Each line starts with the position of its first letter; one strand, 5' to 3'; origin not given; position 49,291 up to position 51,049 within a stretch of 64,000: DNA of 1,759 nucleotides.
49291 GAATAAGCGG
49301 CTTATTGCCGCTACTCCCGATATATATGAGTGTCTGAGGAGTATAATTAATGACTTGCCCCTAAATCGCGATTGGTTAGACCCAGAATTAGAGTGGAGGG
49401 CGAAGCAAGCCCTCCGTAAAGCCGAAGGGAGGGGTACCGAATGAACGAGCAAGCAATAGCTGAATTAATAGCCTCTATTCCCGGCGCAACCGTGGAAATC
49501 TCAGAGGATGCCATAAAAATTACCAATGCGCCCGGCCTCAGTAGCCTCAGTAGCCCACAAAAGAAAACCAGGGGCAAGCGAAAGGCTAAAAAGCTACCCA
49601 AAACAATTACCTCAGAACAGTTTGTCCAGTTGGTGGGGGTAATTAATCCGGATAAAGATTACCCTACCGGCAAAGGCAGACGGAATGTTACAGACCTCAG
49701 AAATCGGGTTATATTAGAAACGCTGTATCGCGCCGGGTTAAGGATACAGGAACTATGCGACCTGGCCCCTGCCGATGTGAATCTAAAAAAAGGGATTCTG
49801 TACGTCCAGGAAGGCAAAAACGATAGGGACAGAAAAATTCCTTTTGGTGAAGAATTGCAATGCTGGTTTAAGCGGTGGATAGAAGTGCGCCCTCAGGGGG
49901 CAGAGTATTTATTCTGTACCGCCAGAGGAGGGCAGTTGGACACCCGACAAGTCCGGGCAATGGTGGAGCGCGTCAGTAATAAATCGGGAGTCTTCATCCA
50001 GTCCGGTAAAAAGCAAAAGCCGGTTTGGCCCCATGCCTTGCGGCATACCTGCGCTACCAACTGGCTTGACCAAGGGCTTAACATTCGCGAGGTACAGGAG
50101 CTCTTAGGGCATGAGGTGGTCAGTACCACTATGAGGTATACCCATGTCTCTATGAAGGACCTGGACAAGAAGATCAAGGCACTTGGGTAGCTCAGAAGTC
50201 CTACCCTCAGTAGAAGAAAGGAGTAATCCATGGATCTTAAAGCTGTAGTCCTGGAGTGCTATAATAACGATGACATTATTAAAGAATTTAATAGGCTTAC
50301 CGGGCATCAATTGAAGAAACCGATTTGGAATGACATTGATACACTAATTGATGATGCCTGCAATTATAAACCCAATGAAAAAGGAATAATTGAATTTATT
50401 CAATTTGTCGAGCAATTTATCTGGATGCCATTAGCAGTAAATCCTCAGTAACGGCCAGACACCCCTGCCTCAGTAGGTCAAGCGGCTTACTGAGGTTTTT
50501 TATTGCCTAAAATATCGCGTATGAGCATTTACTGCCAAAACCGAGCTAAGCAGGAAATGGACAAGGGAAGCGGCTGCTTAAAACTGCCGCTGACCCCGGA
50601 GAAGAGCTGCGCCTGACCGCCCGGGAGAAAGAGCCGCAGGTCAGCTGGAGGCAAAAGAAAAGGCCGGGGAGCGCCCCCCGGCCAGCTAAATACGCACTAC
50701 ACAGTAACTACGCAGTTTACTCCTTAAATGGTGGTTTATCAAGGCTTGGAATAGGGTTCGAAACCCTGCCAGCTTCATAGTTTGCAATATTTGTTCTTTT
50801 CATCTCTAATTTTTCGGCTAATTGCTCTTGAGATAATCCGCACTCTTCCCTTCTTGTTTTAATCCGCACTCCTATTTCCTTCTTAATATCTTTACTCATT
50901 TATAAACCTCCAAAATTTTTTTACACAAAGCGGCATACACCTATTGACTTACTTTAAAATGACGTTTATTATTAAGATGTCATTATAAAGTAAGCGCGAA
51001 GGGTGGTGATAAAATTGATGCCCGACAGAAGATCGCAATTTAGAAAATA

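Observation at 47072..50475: Dense, strand-polar CTCAG(TA) motif field across the accessory block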

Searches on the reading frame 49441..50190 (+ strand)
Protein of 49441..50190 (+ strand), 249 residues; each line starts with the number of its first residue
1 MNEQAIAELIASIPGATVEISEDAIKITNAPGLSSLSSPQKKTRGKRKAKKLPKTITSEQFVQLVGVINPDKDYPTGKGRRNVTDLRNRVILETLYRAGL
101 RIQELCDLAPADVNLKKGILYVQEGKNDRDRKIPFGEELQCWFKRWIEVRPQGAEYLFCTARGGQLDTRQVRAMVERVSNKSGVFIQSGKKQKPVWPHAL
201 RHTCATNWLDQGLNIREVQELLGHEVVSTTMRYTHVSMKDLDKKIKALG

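Call 12: search_protein_families(library=pfam, proteins=[window:49441-50190:+], max_evalue=0.01)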
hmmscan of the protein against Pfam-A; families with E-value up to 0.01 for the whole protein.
window:49441-50190:+ (249 aa): 1 family
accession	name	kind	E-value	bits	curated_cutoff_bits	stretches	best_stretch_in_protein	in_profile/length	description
PF00589.27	Phage_integrase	-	1.3e-39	136.2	27.1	1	58-238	5-170/172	Phage integrase family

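Call 13: search_protein_families(library=phrogs, proteins=[window:49441-50190:+], max_evalue=0.01)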
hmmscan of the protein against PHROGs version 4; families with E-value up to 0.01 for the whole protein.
window:49441-50190:+ (249 aa): 6 families
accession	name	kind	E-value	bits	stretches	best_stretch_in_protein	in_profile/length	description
phrog_1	-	integration and excision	6.3e-39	135.7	1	43-248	256-447/611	integrase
phrog_216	-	integration and excision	9.4e-32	111.3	1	83-247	71-235/301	integrase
phrog_7685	-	integration and excision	1.2e-09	39.1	1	129-245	127-232/240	integrase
phrog_7269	-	integration and excision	4e-09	37.3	1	198-245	31-78/89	integrase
phrog_23271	-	unknown function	3.2e-05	24.8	1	195-236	9-50/67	-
phrog_35951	-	unknown function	0.0072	17.8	0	198-243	24-69/97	-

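Call 16: find_related_loci(query=window:49441-50190:+, collection=viral_contigs, flank=8000)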
Query window:49441-50190:+ (249 aa) in viral_contigs; peptide patterns used: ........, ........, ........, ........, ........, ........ (x = any residue, [..] = any of these).
9 stretches matched a pattern, but none encodes a relative of the query by tblastn (E <= 1e-3).

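Call 17: search_dna_similar(query=window:49441-50190:+, collection=phages, mode=protein)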
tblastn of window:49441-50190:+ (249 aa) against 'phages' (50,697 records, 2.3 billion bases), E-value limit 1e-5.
Records with a match: 665; places in all: 678; records where one place covers at least 80% of the query: 0.
Best place of each record, by identity: <60% 665.
By first word of the organism name: Salinibacter 189; Mycobacterium 173; Bacteriophage 55; Gordonia 33; Lactococcus 24; Pseudomonas 23; Bacillus 19; Polaribacter 19; Streptococcus 15; Listeria 14; and 43 more.
By host as written in the record: Salinibacter ruber M8 188; Mycobacterium smegmatis mc2 155 119; - 68; Gordonia terrae 3612 27; Mycobacterium smegmatis mc#155 19; Lactococcus lactis 17; Listeria monocytogenes 14; Polaribacter sp. HaHaR_3_91 11; and 118 more.
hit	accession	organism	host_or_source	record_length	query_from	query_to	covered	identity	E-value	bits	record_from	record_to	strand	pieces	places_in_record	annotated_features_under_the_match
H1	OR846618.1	Enterococcus phage Efs 1-1-1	Enterococcus faecalis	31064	70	244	70%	34.6%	2e-23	103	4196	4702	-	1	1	record has no annotation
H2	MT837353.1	Bacteriophage sp.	human fecal samples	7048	86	244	64%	37.6%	5e-23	103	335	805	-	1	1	record has no annotation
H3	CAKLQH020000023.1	Acinetobacter phage MD-2021a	not known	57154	86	244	64%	37.1%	1e-23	105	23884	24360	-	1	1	xerD: tyrosine recombinase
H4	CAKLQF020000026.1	Acinetobacter phage MD-2021a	not known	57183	86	244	64%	37.1%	1e-23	105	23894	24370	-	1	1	xerD: tyrosine recombinase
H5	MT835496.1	Bacteriophage sp.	human fecal samples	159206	81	241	65%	36.5%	2e-18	90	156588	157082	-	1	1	record has no annotation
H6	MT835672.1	Bacteriophage sp.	human fecal samples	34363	56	245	76%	30.6%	1e-20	96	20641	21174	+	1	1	record has no annotation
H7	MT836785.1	Bacteriophage sp.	human fecal samples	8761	87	245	64%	36.4%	9e-22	99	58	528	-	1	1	record has no annotation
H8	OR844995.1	Staphylococcus phage SA 1306 Kay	Staphylococcus aureus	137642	87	243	63%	36.8%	6e-23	102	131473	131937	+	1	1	record has no annotation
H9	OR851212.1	Salmonella phage S.Kent 1-2-1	Salmonella enterica subsp. enterica ...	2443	85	241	63%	36.8%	1e-21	99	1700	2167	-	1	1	record has no annotation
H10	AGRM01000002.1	Salmonella enterica subsp. houtenae str. ATCC BAA-1581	Homo sapiens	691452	85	241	63%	36.8%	1e-21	99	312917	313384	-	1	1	tyrosine recombinase XerD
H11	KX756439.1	Mycobacterium phage PhancyPhin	Mycobacterium smegmatis mc2 155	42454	71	248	71%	32.0%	5e-11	68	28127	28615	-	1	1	tyrosine integrase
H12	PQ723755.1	Mycobacterium phage Hanako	Mycobacterium smegmatis mc2 155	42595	71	248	71%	32.0%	5e-11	68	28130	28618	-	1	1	37: tyrosine integrase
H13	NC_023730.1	Mycobacterium phage Redi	Mycobacterium smegmatis mc2 155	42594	71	248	71%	32.0%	5e-11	68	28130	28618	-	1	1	37: tyrosine-type recombinase/integrase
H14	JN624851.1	Mycobacterium phage Redi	Mycobacterium smegmatis mc2 155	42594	71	248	71%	32.0%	5e-11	68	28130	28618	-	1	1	37: tyrosine integrase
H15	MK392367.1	Mycobacterium phage BabeRuth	Mycobacterium smegmatis mc2 155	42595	71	248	71%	32.0%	5e-11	68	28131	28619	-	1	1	38: tyrosine integrase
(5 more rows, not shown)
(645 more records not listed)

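Call 23: find_homologous_proteins(query=window:49441-50190:+, max_evalue=1e-10)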
Query window:49441-50190:+ (249 aa): 260 proteins with E <= 1e-10 among 592 candidates; the best 120 are listed.
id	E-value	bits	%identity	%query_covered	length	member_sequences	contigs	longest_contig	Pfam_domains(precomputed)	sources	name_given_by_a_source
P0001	6.0e-163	558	100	100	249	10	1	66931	PF00589.28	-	-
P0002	7.0e-127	440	79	99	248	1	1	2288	PF00589.28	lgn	-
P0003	7.0e-108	377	66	99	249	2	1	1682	PF00589.28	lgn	-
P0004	3.5e-88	313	61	99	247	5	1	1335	PF00589.28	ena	-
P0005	3.9e-80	286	57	99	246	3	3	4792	PF00589.28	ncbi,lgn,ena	-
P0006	3.2e-69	251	58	90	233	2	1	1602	PF00589.28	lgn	-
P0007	1.1e-67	246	51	93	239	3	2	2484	PF00589.28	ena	-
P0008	1.8e-65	238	56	78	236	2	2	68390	PF00589.28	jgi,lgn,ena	jgi:site-specific recombinase XerD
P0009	5.3e-65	237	62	64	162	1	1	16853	PF00589.28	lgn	-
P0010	5.3e-63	230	54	78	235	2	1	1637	PF00589.28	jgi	-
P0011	2.5e-62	228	52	78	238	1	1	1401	PF00589.28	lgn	-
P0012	8.4e-61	223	52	85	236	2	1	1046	PF00589.28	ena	-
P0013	1.0e-60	223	54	78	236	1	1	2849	PF00589.28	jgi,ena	-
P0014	6.0e-57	211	50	89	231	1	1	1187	PF00589.28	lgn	-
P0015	4.2e-56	208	56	63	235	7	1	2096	PF00589.28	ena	-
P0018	4.9e-53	198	55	65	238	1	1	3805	PF00589.28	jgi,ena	-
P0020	3.4e-50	188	49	79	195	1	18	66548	PF00589.28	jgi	jgi:site-specific recombinase XerD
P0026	3.9e-49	185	48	82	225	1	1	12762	PF00589.28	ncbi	-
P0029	4.6e-47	178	45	83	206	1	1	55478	PF00589.28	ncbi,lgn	-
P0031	6.7e-47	178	45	86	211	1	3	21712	PF00589.28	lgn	-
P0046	1.6e-38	150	41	81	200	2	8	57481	PF00589.28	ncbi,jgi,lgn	jgi:integrase/recombinase XerD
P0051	4.9e-37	145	43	82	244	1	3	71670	PF00589.28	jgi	jgi:site-specific recombinase XerD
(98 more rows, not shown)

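Call 24: find_encoding_contigs(protein=P0008, flank=10000, max_places=2)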
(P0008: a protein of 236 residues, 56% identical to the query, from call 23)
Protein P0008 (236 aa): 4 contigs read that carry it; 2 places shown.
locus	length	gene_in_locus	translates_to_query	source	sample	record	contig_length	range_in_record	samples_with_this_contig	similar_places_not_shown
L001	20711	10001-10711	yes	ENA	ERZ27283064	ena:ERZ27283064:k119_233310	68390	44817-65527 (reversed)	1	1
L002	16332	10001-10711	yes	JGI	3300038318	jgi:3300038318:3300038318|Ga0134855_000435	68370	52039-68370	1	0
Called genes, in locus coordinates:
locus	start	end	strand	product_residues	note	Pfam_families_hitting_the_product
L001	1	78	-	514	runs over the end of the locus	PF03237:Terminase_6N (faint), PF17289:Terminase_6C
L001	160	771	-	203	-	-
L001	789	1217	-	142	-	-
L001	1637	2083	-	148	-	PF18907:DUF5662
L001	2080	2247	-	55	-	-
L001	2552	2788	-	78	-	-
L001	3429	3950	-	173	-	-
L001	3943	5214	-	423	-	PF05869:Dam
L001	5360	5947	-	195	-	-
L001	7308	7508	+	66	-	-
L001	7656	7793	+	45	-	-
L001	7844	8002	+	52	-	-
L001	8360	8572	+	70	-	-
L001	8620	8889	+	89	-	-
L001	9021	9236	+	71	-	-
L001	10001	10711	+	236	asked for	PF00589:Phage_integrase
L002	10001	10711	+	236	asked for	PF00589:Phage_integrase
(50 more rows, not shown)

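Call 25: find_encoding_contigs(protein=P0020, flank=10000, max_places=3)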
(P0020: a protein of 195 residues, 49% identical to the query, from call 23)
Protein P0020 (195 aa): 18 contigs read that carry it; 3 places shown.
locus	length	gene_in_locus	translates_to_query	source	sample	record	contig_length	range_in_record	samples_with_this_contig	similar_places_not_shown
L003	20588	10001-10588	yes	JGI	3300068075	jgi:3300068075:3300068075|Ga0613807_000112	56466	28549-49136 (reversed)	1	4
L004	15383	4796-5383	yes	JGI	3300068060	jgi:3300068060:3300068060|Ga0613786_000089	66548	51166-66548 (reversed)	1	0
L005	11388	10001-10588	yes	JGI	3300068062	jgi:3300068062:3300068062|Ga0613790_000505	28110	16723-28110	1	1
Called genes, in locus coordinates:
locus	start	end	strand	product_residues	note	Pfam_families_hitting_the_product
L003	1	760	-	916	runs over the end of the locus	PF14528:LAGLIDADG_3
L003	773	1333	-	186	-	PF00782:DSPc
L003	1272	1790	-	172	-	PF02732:ERCC4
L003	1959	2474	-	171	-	-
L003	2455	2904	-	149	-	-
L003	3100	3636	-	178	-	-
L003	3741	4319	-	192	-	PF05732:RepL (weak)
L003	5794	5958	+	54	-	PF07878:RHH_5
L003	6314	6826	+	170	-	-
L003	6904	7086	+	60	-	-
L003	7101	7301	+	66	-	-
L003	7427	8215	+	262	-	PF18847:LPD29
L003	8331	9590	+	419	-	PF12083:DUF3560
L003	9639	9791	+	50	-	-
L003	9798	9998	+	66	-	-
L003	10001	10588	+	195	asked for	PF00589:Phage_integrase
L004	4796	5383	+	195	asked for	PF00589:Phage_integrase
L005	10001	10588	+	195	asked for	PF00589:Phage_integrase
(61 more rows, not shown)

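Call 34: find_encoding_contigs(protein=P0009, flank=10000, max_places=1)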
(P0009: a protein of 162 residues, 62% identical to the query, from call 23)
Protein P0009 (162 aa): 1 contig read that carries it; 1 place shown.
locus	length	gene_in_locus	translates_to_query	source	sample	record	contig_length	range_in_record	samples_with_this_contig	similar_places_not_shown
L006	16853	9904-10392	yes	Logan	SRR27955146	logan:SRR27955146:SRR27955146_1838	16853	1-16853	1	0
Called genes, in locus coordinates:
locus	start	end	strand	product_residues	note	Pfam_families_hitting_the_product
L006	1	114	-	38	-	?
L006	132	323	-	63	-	-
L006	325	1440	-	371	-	PF01041:DegT_DnrJ_EryC1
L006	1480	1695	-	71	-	-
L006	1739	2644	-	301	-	PF01408:GFO_IDH_MocA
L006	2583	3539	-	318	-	PF02348:CTP_transf_3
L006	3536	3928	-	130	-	-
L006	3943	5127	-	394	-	PF02310:B12-binding, PF04055:Radical_SAM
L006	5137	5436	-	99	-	-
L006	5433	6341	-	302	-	PF13480:Acetyltransf_6 (weak)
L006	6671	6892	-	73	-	PF21983:NikA-like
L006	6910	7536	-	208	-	PF02195:ParB_N (faint)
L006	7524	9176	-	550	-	PF01507:PAPS_reduct, PF11922:DUF3440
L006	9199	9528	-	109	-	-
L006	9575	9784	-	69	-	-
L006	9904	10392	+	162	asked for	PF00589:Phage_integrase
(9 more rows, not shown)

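Call 35: find_encoding_contigs(protein=P0029, flank=10000, max_places=1)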
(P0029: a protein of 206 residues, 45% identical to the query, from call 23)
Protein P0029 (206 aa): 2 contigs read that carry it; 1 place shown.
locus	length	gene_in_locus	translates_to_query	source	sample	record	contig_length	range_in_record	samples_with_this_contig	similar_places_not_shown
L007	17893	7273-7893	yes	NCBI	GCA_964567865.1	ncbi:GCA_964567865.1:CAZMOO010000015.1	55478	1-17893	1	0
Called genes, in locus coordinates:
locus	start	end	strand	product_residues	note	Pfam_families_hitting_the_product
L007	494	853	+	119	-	PF21983:NikA-like (weak)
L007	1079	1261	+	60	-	-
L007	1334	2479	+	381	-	-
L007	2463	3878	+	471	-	PF00176:SNF2-rel_dom, PF04851:ResIII (weak), PF00271:Helicase_C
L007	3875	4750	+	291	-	-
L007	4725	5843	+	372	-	PF01507:PAPS_reduct, PF11922:DUF3440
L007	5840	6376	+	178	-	PF02195:ParB_N (weak)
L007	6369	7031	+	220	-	PF01555:N6_N4_Mtase (faint)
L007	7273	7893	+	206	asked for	PF00589:Phage_integrase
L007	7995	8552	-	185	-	-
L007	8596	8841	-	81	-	-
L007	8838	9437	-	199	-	PF02075:RuvC (weak)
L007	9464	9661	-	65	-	PF12728:HTH_17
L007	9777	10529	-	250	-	-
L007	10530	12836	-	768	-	PF23139:OB_YrrC, PF14490:HHH_RecD2, PF13086:AAA_11 (faint), PF13604:AAA_30, PF13245:AAA_19, PF18335:SH3_13, PF13538:UvrD_C_2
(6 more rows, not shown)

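Call 36: find_encoding_contigs(protein=P0051, flank=10000, max_places=1)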
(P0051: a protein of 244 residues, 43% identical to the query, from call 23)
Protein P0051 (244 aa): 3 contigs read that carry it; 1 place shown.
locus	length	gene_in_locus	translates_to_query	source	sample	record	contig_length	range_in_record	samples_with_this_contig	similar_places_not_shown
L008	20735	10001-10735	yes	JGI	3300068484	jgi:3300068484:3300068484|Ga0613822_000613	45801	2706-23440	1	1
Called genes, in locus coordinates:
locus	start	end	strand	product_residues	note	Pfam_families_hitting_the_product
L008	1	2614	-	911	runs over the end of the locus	PF14528:LAGLIDADG_3, PF17289:Terminase_6C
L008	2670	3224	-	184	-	-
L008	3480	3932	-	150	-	-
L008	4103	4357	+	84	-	-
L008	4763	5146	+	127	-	-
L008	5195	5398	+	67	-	-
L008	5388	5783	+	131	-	-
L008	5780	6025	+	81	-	-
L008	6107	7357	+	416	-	PF12083:DUF3560 (weak)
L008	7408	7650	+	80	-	-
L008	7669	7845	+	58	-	-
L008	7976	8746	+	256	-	-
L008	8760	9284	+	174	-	-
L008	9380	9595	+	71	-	-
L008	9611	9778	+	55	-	-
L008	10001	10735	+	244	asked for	PF00589:Phage_integrase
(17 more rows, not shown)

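Call 38: find_encoding_contigs(protein=P0002, flank=10000, max_places=1)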
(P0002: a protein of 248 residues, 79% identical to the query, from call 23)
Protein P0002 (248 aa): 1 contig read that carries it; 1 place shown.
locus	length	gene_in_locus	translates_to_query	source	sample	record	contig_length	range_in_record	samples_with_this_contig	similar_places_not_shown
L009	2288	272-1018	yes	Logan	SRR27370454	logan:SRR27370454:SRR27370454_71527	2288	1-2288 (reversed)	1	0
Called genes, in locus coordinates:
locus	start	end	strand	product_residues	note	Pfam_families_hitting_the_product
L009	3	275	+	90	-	?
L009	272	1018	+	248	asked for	PF00589:Phage_integrase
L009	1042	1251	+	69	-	-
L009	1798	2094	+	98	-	-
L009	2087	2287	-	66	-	?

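Call 39: find_encoding_contigs(protein=P0005, flank=10000, max_places=2)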
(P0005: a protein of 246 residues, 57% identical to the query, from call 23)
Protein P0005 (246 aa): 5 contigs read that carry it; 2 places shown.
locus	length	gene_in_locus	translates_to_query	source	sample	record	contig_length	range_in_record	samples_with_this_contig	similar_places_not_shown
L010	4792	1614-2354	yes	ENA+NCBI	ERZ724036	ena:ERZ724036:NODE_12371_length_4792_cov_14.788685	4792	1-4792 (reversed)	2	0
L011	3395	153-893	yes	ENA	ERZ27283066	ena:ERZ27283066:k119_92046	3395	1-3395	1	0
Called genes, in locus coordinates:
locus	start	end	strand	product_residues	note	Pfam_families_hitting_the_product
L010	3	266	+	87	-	?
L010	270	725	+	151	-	-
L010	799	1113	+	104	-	-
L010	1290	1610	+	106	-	-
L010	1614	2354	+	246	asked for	PF00589:Phage_integrase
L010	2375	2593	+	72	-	-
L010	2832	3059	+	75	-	-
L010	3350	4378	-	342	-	PF22022:Phage_int_M (weak), PF00589:Phage_integrase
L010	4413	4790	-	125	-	?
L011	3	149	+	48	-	?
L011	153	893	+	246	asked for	PF00589:Phage_integrase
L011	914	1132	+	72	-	-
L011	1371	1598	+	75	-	-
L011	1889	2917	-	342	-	PF22022:Phage_int_M (weak), PF00589:Phage_integrase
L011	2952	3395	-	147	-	?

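Call 40: find_encoding_contigs(protein=P0018, flank=10000, max_places=1)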
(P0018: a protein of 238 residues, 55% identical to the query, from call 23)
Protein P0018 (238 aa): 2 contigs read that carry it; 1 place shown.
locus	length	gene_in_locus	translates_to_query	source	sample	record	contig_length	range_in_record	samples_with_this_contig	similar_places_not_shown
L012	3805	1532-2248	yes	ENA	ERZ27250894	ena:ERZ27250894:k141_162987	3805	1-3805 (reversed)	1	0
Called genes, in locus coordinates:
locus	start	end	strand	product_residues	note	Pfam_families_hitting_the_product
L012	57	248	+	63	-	-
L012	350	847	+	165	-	PF04002:RadC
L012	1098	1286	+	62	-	-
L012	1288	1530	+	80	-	-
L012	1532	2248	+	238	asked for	PF00589:Phage_integrase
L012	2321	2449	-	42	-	-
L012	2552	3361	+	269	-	-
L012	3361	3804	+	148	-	?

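Call 55: find_encoding_contigs(protein=P0026, flank=8000, max_places=1)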
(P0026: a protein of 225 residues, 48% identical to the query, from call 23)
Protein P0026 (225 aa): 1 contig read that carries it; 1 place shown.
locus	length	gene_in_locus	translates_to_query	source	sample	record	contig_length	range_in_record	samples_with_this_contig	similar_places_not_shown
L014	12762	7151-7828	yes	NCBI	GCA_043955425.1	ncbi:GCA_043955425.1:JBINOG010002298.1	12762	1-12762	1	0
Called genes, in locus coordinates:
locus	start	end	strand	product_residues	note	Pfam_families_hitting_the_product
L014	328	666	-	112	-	-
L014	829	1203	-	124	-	-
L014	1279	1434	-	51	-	-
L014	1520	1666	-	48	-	-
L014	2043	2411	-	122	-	-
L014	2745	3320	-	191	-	-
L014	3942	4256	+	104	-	-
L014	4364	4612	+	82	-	-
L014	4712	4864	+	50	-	-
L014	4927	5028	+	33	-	-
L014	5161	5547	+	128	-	-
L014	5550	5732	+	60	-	-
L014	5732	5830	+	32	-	-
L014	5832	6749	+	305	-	-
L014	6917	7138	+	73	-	-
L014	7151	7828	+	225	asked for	PF00589:Phage_integrase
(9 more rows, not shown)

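Call 56: find_encoding_contigs(protein=P0031, flank=8000, max_places=1)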
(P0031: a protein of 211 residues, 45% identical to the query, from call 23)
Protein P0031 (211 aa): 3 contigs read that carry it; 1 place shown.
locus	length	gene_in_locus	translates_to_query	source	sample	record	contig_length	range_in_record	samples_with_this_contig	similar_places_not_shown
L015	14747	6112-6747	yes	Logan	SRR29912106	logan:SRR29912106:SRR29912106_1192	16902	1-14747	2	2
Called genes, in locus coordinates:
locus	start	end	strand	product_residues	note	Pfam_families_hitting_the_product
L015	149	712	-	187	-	-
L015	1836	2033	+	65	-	-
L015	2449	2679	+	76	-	-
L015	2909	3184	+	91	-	-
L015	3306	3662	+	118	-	-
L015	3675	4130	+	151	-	PF13384:HTH_23 (weak)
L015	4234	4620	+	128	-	-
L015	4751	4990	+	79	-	-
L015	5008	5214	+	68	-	-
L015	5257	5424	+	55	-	-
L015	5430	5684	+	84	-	-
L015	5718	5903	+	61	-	-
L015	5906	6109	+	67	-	-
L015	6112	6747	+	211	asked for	PF00589:Phage_integrase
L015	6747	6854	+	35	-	-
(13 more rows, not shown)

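Call 57: find_encoding_contigs(protein=P0046, flank=8000, max_places=1)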
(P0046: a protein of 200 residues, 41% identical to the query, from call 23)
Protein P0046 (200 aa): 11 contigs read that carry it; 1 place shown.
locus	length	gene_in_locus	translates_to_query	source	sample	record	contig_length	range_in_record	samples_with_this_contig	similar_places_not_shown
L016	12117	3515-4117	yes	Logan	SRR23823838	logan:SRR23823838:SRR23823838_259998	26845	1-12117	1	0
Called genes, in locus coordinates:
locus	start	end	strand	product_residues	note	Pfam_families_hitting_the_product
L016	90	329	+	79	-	-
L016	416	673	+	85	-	-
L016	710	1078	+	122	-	-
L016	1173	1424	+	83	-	-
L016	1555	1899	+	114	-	-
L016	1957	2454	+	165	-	-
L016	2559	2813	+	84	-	-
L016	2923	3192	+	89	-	-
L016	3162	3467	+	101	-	-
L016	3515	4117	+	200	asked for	PF00589:Phage_integrase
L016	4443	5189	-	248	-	-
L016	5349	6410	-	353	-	PF00712:DNA_pol3_beta, PF02767:DNA_pol3_beta_2, PF02768:DNA_pol3_beta_3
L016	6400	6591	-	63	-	-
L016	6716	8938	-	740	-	PF00317:Ribonuc_red_lgN, PF02867:Ribonuc_red_lgC, PF12637:TSCPD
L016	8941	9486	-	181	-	-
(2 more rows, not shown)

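Call 77: search_solved_structures(query=window:49441-50190:+, max_evalue=0.001, show_alignments=1)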
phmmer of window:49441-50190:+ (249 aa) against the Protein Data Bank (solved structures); distinct sequences matched with E-value up to 0.001: 12.
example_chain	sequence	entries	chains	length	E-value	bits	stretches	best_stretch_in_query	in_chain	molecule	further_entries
4a8e_A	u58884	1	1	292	9.3e-31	110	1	84-246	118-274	PROBABLE TYROSINE RECOMBINASE XERC-LIKE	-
1a0p_A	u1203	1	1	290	5.6e-23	84.6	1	84-240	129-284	SITE-SPECIFIC RECOMBINASE XERD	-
5dcf_A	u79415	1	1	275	5.9e-23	84.5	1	85-241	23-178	Tyrosine recombinase XerD,DNA translocase FtsK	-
5hxy_A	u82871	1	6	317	6.3e-23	84.4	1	84-238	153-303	Tyrosine recombinase XerA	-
9i5v_14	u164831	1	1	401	3.3e-21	78.8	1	38-243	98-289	Ribosome-associated translation inhibitor RaiA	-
2a3v_A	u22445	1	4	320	3.2e-13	52.6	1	187-237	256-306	site-specific recombinase IntI4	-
5jjv_A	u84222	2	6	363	1.6e-11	47.1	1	86-243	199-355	Tyrosine recombinase XerH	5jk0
6en0_A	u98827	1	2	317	1.4e-08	37.4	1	95-237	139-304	Int protein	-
6emy_A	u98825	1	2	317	2.6e-08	36.5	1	95-238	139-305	Int protein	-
6emz_A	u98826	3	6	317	3.6e-08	36.1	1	97-237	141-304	Int protein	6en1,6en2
1aih_A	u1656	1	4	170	1.1e-06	31.3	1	195-246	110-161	HP1 INTEGRASE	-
5dor_A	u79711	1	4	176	0.00035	23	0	197-241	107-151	Integrase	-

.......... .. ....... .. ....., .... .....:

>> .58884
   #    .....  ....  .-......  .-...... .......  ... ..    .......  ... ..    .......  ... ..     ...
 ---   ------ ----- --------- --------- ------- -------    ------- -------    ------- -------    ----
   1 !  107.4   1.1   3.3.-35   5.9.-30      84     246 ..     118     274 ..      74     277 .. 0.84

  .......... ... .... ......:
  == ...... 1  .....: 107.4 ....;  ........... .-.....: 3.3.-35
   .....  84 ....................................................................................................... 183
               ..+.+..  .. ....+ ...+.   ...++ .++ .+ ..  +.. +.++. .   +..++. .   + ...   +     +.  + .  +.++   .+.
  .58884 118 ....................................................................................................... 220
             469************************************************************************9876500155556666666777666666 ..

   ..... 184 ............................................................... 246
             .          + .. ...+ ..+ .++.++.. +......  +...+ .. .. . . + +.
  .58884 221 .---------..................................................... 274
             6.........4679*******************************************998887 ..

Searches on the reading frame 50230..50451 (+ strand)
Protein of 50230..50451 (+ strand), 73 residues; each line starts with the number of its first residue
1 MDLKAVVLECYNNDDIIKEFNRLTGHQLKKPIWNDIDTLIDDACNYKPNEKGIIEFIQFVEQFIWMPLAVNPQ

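Call 12: search_protein_families(library=pfam, proteins=[window:50230-50451:+], max_evalue=0.01)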
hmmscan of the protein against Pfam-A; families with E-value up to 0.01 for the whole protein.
window:50230-50451:+ (73 aa): 0 families

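Call 13: search_protein_families(library=phrogs, proteins=[window:50230-50451:+], max_evalue=0.01)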
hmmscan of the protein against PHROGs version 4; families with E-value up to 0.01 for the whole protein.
window:50230-50451:+ (73 aa): 1 family
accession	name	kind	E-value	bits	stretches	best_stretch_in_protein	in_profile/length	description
phrog_5692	-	unknown function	3.5e-07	31.3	1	5-68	17-82/92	-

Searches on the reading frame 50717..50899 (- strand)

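Call 91: search_protein_families(library=pfam, proteins=[window:50717-50899:-], max_evalue=0.01)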
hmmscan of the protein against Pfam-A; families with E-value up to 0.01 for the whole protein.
window:50717-50899:- (60 aa): 6 families
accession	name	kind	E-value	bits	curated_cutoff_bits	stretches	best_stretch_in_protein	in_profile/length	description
PF13560.12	HTH_31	-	1.6e-10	41.5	27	1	8-47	1-40/64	Helix-turn-helix domain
PF01381.28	HTH_3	-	6.2e-10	39.4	23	1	13-48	1-35/55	Helix-turn-helix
PF12844.13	HTH_19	-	4.8e-07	30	30.2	1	11-49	2-39/64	Helix-turn-helix domain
PF13744.12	HTH_37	-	0.0011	19.2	27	1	3-47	13-57/80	Helix-turn-helix domain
PF17762.8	HTH_ParB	-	0.0018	18.8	22.6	1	13-41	12-40/102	ParB HTH domain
PF13413.12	HTH_25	-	0.0059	16.8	24.6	1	14-47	3-36/62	Helix-turn-helix domain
